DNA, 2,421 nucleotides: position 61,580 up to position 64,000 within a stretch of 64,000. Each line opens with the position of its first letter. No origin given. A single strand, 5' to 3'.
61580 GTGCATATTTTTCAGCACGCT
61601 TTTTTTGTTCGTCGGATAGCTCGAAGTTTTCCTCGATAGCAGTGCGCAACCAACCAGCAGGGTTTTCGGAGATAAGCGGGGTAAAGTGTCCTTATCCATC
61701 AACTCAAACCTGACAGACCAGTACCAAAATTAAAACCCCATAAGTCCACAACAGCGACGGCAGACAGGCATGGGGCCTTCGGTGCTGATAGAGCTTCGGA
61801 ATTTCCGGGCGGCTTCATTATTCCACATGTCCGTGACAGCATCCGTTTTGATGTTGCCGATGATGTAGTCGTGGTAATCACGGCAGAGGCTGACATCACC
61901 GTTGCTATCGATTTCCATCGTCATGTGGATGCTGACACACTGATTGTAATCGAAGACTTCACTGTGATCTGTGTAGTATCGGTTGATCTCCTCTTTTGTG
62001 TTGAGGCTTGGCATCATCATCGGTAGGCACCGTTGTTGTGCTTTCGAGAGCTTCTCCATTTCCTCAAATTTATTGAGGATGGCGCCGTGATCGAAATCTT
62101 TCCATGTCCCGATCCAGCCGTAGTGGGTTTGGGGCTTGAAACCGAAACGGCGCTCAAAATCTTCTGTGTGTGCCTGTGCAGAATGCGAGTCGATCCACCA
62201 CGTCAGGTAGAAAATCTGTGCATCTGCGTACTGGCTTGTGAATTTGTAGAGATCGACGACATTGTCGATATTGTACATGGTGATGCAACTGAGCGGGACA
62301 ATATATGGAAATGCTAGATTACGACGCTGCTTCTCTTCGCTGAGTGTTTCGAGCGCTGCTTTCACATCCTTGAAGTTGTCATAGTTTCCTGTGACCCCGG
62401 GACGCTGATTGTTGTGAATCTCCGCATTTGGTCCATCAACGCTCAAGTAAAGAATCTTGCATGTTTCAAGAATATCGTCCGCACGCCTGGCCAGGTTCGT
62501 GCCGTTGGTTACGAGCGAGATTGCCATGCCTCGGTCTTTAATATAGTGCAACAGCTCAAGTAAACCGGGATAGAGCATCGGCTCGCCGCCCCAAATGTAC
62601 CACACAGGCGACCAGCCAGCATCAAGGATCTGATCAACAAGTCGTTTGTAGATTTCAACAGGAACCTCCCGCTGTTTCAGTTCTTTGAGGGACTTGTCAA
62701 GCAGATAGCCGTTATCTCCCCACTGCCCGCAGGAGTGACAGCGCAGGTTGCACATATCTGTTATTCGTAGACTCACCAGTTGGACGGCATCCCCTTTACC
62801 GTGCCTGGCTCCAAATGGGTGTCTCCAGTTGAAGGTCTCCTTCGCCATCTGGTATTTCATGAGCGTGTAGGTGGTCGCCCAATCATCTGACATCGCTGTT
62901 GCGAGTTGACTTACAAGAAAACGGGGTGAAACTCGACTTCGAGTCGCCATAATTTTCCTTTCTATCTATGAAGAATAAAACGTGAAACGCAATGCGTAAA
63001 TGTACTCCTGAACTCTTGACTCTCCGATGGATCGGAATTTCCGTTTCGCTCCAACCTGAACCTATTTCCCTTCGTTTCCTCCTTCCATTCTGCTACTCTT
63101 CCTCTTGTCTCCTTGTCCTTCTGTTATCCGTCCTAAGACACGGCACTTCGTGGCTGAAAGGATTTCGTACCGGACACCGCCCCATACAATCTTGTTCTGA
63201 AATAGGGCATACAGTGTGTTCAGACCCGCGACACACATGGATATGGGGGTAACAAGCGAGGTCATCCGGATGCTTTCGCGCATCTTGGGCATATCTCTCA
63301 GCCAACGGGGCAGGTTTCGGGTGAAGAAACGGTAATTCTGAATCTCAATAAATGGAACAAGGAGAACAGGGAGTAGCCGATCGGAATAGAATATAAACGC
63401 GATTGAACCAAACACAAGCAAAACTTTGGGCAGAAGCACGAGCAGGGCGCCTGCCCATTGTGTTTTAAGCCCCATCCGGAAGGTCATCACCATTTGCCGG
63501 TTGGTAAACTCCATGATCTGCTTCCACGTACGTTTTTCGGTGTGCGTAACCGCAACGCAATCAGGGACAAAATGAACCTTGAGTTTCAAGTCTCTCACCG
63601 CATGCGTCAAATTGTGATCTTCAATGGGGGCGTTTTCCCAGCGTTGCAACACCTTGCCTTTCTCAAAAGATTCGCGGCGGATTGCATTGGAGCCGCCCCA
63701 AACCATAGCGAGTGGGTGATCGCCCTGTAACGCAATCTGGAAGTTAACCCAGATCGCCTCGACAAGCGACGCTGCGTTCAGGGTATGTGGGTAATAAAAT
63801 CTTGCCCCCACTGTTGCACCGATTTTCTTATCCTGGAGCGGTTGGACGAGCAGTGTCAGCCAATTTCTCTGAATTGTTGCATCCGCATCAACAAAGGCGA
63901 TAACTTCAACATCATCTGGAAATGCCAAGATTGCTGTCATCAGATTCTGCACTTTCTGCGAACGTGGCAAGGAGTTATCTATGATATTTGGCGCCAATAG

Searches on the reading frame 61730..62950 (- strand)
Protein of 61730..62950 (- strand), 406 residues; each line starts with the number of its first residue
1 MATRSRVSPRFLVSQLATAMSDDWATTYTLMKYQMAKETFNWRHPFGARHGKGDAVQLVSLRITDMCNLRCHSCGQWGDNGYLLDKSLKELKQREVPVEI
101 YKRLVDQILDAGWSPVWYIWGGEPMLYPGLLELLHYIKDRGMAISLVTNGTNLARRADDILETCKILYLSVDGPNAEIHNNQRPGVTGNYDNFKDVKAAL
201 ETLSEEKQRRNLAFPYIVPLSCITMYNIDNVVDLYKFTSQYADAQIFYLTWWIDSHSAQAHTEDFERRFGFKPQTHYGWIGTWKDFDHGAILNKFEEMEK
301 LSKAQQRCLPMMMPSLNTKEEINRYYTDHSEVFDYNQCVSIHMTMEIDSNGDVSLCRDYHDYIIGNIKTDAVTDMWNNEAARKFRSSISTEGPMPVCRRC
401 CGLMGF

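Call 56: search_protein_families(library=pfam, proteins=[window:61730-62950:-], max_evalue=0.0001)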
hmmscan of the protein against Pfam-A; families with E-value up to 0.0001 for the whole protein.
window:61730-62950:- (406 aa): 2 families
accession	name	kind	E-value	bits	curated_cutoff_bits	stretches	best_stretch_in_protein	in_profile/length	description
PF04055.27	Radical_SAM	-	1.5e-16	61.4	29.5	1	63-213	3-146/166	Radical SAM superfamily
PF13186.11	SPASM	-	2.2e-13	50.7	21.5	1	338-400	1-66/67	Iron-sulfur cluster-binding domain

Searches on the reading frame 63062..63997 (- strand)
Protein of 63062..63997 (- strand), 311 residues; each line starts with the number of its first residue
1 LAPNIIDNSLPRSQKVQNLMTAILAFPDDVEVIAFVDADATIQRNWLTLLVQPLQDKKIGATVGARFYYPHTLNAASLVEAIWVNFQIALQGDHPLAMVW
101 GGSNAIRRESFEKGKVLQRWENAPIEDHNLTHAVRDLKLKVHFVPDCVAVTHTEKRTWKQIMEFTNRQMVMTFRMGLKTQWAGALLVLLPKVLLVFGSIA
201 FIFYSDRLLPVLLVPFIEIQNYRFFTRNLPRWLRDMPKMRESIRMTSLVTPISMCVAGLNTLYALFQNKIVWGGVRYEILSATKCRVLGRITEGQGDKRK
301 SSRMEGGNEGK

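Call 58: search_protein_families(library=pfam, proteins=[window:63062-63997:-], max_evalue=0.0001)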
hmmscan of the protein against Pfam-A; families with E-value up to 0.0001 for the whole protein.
window:63062-63997:- (311 aa): 3 families
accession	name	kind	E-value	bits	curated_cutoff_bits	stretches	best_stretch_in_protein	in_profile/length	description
PF13506.12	Glyco_transf_21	-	2.9e-11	43.6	21.7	1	13-163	16-167/174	Glycosyl transferase family 21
PF00535.33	Glycos_transf_2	-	7.3e-08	33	23.3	1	14-113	65-166/168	Glycosyl transferase family 2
PF13641.12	Glyco_tranf_2_3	-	3.9e-06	27.5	27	1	14-169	73-228/230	Glycosyltransferase like family 2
